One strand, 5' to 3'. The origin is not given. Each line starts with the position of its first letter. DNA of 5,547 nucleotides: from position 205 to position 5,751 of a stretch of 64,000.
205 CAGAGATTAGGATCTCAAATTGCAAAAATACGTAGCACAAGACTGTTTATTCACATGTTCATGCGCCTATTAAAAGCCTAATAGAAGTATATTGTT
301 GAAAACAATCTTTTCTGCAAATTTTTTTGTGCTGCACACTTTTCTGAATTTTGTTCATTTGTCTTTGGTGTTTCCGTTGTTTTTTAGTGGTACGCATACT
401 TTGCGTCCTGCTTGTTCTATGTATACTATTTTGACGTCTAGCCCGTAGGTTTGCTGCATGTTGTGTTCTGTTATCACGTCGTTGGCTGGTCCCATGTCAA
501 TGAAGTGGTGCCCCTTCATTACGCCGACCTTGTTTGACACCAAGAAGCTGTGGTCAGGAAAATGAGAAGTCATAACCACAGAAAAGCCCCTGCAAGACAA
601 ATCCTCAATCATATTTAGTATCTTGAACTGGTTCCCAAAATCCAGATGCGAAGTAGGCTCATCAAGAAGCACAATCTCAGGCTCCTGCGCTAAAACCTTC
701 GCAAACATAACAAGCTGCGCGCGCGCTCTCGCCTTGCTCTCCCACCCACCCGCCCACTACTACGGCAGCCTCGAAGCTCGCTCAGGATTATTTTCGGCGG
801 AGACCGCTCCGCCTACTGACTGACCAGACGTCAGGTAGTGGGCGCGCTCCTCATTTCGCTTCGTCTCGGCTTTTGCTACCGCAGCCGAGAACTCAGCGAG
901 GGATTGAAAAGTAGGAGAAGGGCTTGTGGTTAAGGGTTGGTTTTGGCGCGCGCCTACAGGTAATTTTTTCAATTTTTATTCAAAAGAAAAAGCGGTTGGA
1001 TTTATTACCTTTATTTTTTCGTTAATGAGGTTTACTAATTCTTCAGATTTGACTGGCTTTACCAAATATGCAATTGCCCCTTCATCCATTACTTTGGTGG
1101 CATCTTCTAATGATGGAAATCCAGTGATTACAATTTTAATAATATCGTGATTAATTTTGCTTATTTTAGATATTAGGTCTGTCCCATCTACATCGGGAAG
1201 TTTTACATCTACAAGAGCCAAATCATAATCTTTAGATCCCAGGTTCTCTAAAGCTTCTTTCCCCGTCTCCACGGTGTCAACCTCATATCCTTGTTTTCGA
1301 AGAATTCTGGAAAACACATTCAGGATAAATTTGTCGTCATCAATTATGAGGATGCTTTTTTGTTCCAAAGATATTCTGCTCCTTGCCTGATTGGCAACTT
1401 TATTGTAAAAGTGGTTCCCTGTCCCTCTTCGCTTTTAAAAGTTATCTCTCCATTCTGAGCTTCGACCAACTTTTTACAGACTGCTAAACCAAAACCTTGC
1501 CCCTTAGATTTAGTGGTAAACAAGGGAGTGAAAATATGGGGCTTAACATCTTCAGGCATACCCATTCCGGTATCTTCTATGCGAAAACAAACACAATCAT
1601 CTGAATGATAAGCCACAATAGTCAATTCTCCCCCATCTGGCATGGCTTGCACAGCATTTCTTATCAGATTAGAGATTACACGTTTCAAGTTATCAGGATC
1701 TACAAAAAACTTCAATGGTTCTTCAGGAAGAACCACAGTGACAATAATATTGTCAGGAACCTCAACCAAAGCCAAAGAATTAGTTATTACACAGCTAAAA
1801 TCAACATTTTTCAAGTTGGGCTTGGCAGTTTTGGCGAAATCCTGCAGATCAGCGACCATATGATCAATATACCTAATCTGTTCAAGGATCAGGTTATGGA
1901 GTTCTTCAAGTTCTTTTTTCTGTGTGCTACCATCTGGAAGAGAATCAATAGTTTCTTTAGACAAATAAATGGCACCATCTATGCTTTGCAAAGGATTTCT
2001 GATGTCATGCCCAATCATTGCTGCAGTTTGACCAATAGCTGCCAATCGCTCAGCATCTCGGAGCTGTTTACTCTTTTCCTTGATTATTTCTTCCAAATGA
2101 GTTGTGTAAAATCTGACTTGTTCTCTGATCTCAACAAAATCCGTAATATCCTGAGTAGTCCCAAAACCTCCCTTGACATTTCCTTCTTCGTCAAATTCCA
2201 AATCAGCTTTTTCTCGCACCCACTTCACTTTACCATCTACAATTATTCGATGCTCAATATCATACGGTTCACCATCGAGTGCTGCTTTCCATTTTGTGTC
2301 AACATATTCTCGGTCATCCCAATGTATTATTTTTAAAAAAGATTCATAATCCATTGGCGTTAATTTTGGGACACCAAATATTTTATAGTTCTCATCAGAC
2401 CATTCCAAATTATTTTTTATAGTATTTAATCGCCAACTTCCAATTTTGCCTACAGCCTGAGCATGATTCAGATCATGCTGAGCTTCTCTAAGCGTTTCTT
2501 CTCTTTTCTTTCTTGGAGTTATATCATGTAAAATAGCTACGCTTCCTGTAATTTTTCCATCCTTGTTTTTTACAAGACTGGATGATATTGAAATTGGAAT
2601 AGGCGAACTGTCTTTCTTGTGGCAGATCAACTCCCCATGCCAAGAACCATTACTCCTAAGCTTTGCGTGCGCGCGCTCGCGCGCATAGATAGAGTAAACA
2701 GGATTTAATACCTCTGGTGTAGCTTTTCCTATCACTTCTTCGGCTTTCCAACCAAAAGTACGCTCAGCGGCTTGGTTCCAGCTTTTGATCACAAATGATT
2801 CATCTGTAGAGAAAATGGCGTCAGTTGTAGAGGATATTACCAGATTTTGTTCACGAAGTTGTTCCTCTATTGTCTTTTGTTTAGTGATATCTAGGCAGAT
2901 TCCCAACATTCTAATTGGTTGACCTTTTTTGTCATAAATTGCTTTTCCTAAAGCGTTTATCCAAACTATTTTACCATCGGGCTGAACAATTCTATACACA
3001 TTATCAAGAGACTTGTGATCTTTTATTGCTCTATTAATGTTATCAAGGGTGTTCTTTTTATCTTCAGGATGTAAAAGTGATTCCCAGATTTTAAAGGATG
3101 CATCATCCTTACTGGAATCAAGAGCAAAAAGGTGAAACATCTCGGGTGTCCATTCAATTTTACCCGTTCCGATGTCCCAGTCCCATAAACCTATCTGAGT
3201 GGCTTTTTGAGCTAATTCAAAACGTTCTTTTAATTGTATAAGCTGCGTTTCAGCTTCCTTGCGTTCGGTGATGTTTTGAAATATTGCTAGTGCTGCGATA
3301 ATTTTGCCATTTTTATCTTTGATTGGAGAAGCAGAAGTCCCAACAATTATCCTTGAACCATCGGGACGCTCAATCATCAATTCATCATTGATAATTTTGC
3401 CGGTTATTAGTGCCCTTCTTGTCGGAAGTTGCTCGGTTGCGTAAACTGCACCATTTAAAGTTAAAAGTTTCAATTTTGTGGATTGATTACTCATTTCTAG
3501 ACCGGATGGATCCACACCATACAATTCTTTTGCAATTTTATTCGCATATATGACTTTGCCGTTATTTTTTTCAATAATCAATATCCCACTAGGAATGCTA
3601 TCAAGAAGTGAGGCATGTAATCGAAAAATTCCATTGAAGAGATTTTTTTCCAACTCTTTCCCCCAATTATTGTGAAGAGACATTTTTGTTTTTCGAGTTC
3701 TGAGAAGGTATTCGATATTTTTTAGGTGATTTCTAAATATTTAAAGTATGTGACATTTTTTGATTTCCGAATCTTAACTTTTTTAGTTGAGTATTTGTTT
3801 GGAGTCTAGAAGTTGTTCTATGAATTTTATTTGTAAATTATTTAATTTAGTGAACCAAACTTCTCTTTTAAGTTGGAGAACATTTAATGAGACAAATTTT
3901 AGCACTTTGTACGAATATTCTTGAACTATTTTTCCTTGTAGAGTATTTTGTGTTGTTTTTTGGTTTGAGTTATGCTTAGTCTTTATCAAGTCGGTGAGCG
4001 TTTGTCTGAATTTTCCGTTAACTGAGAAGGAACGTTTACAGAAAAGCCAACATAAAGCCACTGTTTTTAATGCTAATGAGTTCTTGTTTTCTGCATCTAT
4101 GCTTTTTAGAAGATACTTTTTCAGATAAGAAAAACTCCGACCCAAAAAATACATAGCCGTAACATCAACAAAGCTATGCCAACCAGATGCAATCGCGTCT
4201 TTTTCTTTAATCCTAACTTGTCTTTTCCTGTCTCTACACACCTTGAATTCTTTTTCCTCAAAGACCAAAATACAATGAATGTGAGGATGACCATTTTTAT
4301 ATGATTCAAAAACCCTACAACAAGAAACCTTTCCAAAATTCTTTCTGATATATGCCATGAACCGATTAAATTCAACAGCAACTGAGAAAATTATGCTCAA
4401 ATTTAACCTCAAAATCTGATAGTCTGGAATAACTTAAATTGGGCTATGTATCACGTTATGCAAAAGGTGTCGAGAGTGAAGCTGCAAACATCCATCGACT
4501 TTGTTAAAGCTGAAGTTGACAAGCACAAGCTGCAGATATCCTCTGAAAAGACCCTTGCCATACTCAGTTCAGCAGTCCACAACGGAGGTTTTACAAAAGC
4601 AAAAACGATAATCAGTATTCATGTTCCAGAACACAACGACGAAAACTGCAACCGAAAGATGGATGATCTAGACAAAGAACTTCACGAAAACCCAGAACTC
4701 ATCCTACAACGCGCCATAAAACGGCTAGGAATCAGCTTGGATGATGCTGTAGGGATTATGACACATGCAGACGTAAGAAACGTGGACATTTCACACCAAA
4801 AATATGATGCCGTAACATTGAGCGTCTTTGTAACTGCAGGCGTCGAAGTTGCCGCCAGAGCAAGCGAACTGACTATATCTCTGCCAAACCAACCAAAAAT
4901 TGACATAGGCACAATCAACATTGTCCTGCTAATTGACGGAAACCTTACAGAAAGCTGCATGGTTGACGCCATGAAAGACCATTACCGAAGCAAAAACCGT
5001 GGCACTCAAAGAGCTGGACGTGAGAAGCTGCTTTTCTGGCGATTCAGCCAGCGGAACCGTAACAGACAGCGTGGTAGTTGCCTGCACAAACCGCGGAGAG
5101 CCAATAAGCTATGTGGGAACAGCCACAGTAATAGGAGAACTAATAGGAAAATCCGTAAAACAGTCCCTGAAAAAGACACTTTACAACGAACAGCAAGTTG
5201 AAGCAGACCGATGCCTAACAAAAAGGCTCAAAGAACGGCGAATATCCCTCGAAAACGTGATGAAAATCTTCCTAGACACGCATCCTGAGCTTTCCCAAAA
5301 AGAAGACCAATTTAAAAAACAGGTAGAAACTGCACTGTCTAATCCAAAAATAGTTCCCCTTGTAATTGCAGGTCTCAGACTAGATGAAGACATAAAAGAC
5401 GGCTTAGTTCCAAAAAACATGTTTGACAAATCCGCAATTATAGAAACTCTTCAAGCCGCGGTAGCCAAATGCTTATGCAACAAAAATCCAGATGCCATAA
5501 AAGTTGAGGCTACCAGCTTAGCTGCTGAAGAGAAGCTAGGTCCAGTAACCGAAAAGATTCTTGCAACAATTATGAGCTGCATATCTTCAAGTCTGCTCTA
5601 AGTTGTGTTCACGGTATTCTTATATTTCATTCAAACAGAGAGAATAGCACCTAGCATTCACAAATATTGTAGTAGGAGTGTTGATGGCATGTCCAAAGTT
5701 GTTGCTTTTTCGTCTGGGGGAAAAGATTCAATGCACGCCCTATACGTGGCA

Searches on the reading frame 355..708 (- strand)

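Call 94: search_protein_families(library=pfam, max_evalue=0.0001, proteins=[window:355-708:-])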
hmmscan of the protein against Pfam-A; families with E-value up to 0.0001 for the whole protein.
window:355-708:- (117 aa): 1 family
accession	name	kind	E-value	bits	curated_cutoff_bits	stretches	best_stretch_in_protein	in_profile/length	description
PF13304.12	AAA_21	-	6.7e-06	26.8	27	1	8-49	257-298/304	AAA domain, putative AbiEii toxin, Type IV TA system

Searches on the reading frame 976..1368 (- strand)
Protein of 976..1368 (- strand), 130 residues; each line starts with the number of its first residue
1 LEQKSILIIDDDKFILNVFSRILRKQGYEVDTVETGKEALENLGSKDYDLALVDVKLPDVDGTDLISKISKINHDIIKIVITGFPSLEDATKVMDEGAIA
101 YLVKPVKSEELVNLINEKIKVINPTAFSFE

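Call 33: search_protein_families(library=pfam, max_evalue=0.001, proteins=[window:976-1368:-])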
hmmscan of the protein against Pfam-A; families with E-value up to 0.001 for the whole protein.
window:976-1368:- (130 aa): 2 families
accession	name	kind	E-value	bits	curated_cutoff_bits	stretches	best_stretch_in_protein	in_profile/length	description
PF00072.30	Response_reg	-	3.2e-28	98.6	30.2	1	6-115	1-110/111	Response regulator receiver domain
PF23198.2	PDE8A_N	-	0.00014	22.2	29.6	1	4-77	11-85/147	PDE8A-like, N-terminal domain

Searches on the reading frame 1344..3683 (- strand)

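Call 33: search_protein_families(library=pfam, max_evalue=0.001, proteins=[window:1344-3683:-])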
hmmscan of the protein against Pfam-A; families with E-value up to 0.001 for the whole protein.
window:1344-3683:- (779 aa): 9 families
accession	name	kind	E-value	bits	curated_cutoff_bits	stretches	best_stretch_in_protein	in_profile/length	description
PF08447.18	PAS_3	-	2.6e-43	146.6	25.6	3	176-262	2-88/89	PAS fold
PF13426.13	PAS_9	-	2.9e-35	121.1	27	2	288-389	2-102/103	PAS domain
PF00989.32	PAS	-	5.7e-34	117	22.6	1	282-388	6-113/113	PAS fold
PF08448.16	PAS_4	-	2.1e-32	112.1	23.1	2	27-143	1-110/110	PAS fold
PF02518.31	HATPase_c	-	2.8e-29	102.2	26.4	1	662-766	2-110/111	Histidine kinase-, DNA gyrase B-, and HSP90-like ATPase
PF13188.13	PAS_8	-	4.5e-11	42.7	21.8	1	23-64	3-43/65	PAS domain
PF00512.31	HisKA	-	1.2e-09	38.5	26.9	1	551-618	3-62/66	His Kinase A (phospho-acceptor) domain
PF14501.12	HATPase_c_5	-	8.7e-05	22.8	22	1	665-755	5-94/102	GHKL domain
PF08348.17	PAS_6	-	0.00012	22.3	27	0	215-273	57-113/115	YheO-like PAS domain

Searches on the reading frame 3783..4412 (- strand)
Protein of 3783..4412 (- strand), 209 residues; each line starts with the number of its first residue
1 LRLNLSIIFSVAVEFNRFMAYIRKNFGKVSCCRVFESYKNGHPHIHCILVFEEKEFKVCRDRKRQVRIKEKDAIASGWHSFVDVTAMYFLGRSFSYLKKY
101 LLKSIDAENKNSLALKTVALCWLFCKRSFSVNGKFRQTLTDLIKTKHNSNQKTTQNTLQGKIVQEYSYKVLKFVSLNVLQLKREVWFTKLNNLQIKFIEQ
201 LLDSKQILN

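Call 94: search_protein_families(library=pfam, max_evalue=0.0001, proteins=[window:3783-4412:-])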
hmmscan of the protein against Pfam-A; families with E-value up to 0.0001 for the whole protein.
window:3783-4412:- (209 aa): 1 family
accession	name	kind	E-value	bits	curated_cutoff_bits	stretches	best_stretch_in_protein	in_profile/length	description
PF23343.2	REP_ORF2-G2P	-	1.7e-06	28.6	27.8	1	15-104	23-98/99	Replication-associated protein ORF2/G2P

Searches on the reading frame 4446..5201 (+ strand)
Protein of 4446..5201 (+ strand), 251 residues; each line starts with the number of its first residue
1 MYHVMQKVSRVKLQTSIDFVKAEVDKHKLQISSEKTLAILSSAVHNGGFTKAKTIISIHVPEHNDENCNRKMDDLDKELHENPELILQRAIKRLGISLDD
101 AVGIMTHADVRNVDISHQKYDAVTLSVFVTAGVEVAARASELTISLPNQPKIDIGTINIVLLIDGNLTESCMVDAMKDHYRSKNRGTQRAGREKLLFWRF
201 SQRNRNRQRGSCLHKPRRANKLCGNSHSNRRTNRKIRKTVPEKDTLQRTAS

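Call 33: search_protein_families(library=pfam, max_evalue=0.001, proteins=[window:4446-5201:+])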
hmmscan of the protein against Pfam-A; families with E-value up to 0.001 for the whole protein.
window:4446-5201:+ (251 aa): 1 family
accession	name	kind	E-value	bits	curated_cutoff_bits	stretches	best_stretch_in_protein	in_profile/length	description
PF01955.23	CbiZ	-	2.6e-27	96.5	27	1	34-177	3-127/191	Adenosylcobinamide amidohydrolase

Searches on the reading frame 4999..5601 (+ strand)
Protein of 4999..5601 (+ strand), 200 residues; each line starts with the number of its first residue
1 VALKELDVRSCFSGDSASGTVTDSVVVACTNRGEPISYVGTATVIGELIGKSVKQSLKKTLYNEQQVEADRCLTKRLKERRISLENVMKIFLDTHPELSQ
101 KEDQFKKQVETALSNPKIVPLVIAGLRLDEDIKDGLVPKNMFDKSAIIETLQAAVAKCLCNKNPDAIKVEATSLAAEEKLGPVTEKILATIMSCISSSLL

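Call 33: search_protein_families(library=pfam, max_evalue=0.001, proteins=[window:4999-5601:+])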
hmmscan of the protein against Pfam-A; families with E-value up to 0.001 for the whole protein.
window:4999-5601:+ (200 aa): 1 family
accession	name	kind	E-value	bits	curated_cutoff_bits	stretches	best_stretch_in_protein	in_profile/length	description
PF01955.23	CbiZ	-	1.6e-12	48.3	27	1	2-56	136-190/191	Adenosylcobinamide amidohydrolase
